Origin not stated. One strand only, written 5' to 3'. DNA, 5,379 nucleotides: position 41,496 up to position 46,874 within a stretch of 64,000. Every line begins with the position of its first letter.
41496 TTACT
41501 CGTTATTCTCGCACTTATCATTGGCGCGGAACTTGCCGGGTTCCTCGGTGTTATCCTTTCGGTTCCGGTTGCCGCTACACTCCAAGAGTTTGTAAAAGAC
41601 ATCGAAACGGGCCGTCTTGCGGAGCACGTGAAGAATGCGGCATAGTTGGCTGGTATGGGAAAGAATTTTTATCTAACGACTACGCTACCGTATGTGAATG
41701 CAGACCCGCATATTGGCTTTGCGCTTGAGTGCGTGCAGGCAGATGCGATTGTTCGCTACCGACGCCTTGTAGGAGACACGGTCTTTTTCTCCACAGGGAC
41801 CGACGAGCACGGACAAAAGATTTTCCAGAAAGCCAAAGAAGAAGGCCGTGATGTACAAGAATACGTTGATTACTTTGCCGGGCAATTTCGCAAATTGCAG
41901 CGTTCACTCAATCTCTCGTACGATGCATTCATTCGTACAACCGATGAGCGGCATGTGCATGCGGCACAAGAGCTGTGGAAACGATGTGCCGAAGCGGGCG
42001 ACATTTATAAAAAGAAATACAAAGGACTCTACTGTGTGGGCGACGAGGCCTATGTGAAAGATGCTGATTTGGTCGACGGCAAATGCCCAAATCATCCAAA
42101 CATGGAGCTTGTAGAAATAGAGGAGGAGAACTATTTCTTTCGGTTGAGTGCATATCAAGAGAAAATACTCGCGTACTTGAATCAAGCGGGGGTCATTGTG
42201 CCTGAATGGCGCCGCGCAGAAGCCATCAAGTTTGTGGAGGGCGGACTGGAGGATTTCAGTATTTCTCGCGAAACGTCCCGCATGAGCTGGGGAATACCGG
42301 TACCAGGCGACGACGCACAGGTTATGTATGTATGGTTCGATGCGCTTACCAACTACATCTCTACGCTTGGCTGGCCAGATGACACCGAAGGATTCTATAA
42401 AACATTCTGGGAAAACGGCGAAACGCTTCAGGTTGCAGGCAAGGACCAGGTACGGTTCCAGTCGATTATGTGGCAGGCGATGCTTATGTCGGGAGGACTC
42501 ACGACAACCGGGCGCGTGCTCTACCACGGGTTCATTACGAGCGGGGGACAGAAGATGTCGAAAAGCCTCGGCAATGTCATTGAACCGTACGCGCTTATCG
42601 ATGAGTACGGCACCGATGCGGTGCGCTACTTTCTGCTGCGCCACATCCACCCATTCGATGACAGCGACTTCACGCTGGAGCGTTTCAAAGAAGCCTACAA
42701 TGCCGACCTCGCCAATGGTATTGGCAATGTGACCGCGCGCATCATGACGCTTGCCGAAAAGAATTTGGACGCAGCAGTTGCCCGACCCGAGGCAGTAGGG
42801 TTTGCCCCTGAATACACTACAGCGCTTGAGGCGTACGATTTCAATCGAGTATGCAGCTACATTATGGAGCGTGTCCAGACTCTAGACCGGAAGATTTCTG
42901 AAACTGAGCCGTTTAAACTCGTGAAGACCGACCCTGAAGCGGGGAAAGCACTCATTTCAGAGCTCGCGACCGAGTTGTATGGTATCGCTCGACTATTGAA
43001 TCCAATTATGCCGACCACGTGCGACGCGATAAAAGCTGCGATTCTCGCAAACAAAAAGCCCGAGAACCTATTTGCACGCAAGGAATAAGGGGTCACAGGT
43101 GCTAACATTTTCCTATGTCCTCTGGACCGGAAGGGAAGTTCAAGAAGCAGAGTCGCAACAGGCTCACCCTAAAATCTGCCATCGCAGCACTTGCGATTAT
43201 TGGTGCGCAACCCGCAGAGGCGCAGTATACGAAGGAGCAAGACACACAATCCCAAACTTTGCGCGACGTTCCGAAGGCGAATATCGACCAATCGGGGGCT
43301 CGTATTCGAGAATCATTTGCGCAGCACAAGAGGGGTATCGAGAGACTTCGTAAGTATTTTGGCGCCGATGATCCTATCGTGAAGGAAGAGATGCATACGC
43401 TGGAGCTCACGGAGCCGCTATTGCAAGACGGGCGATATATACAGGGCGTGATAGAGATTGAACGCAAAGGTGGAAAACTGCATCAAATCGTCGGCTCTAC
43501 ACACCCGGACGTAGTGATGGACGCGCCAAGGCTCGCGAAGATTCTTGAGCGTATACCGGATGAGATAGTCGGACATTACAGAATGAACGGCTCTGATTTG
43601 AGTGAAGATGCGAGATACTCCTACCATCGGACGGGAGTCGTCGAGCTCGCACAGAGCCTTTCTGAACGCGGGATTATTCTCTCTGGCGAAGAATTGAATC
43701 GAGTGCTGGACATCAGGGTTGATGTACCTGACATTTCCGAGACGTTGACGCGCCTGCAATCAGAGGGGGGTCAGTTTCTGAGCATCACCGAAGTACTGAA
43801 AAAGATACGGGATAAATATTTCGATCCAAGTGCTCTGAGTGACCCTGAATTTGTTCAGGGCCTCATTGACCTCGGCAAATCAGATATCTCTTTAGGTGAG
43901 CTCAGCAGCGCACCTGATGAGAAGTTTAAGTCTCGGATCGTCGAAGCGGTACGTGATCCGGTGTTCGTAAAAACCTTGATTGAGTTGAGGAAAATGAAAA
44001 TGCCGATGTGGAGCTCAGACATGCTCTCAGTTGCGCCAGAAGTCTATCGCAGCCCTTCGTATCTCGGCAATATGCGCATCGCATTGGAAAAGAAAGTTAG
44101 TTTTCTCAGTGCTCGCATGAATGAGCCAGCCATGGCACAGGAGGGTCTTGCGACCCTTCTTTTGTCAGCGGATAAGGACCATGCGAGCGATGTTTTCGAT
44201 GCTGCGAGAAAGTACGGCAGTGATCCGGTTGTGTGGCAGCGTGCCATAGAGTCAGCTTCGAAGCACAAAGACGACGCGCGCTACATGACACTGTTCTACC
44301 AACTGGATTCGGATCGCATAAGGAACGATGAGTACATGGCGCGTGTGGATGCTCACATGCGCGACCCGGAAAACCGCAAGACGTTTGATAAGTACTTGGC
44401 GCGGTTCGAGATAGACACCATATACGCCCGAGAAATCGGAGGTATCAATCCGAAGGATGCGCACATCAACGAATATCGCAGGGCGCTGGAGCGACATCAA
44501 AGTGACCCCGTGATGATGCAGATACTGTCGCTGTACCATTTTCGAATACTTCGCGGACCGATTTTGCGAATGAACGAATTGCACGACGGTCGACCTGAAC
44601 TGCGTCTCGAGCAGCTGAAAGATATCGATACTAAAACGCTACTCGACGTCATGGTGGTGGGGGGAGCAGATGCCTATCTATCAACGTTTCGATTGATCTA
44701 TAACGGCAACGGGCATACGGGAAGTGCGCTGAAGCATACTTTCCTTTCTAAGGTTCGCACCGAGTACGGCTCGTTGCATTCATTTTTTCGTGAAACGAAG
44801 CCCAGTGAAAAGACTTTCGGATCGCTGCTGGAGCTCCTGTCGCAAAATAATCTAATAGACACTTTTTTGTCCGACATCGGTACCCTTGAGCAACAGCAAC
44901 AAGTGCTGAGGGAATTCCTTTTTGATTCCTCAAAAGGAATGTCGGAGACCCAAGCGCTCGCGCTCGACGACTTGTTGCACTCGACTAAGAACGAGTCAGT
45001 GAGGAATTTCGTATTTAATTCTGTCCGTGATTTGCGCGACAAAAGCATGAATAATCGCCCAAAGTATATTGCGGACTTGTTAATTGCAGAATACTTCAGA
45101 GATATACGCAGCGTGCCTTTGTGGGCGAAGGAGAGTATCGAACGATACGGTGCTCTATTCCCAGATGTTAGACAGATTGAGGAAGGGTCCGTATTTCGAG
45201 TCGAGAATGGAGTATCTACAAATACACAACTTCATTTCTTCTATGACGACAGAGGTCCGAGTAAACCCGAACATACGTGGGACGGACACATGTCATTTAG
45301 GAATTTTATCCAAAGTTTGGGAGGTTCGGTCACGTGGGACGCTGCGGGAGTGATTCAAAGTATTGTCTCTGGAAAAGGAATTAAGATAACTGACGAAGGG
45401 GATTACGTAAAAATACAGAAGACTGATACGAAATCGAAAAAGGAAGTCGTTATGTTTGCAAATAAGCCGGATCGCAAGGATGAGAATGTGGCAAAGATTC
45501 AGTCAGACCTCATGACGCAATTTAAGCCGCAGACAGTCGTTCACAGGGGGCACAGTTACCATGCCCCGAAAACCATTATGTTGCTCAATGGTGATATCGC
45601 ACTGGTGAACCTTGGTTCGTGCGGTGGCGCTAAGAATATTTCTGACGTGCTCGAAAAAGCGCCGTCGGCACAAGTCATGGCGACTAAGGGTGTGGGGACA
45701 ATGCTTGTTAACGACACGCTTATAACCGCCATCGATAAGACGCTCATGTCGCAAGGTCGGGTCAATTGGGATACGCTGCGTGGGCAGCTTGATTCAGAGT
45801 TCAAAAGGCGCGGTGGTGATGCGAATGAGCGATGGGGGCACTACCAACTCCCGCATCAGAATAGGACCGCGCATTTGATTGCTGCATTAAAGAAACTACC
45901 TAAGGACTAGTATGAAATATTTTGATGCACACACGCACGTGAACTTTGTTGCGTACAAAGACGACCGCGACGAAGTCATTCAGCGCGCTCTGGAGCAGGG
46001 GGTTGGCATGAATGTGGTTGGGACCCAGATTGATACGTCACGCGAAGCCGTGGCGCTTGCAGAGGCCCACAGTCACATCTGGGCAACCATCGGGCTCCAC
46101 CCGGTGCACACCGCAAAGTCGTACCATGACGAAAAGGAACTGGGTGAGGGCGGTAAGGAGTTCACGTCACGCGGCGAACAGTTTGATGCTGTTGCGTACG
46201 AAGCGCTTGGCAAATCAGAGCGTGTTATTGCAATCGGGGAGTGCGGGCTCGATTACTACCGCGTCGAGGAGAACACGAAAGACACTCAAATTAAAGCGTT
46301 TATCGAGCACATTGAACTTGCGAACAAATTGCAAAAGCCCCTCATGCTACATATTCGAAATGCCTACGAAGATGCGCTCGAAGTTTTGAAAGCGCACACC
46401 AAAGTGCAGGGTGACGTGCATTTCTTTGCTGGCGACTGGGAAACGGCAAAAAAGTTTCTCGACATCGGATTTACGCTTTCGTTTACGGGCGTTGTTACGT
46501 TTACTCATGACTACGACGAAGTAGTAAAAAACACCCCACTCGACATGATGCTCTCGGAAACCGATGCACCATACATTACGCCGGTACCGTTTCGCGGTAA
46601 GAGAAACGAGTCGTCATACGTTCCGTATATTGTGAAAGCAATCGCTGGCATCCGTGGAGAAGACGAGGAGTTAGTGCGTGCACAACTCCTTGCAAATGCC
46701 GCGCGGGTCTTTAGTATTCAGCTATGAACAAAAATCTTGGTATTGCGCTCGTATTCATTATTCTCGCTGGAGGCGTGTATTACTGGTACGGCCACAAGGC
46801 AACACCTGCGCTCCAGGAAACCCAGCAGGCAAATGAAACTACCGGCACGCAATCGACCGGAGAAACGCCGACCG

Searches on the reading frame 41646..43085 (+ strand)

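Call 20: search_protein_families(library=pfam, proteins=[window:41646-43085:+], max_evalue=0.001)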
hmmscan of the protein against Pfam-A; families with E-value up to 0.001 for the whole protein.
window:41646-43085:+ (480 aa): 5 families
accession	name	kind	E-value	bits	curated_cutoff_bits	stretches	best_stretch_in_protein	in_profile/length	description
PF09334.17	tRNA-synt_1g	-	2.1e-101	340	20.1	2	159-366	180-390/391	tRNA synthetases class I (M)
PF00133.28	tRNA-synt_1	-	1.1e-33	117.1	22.7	2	223-331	295-403/414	tRNA synthetases class I (I, L, M and V)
PF01406.26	tRNA-synt_1e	-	1.9e-14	54.2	27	2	291-333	241-283/301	tRNA synthetases class I (C) catalytic domain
PF08264.19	Anticodon_1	-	3.4e-06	27.4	25.1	1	389-463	14-87/148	Anticodon-binding domain of tRNA ligase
PF01921.24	tRNA-synt_1f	-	0.00038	19.9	27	0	290-351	269-329/360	tRNA synthetases class I (K)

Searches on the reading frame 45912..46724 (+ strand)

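Call 21: search_protein_families(library=pfam, proteins=[window:45912-46724:+], max_evalue=0.001)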
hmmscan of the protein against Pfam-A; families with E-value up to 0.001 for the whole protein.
window:45912-46724:+ (271 aa): 1 family
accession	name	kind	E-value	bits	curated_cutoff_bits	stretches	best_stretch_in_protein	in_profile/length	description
PF01026.27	TatD_DNase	-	8e-73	245.4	27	1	4-268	1-253/253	TatD related DNase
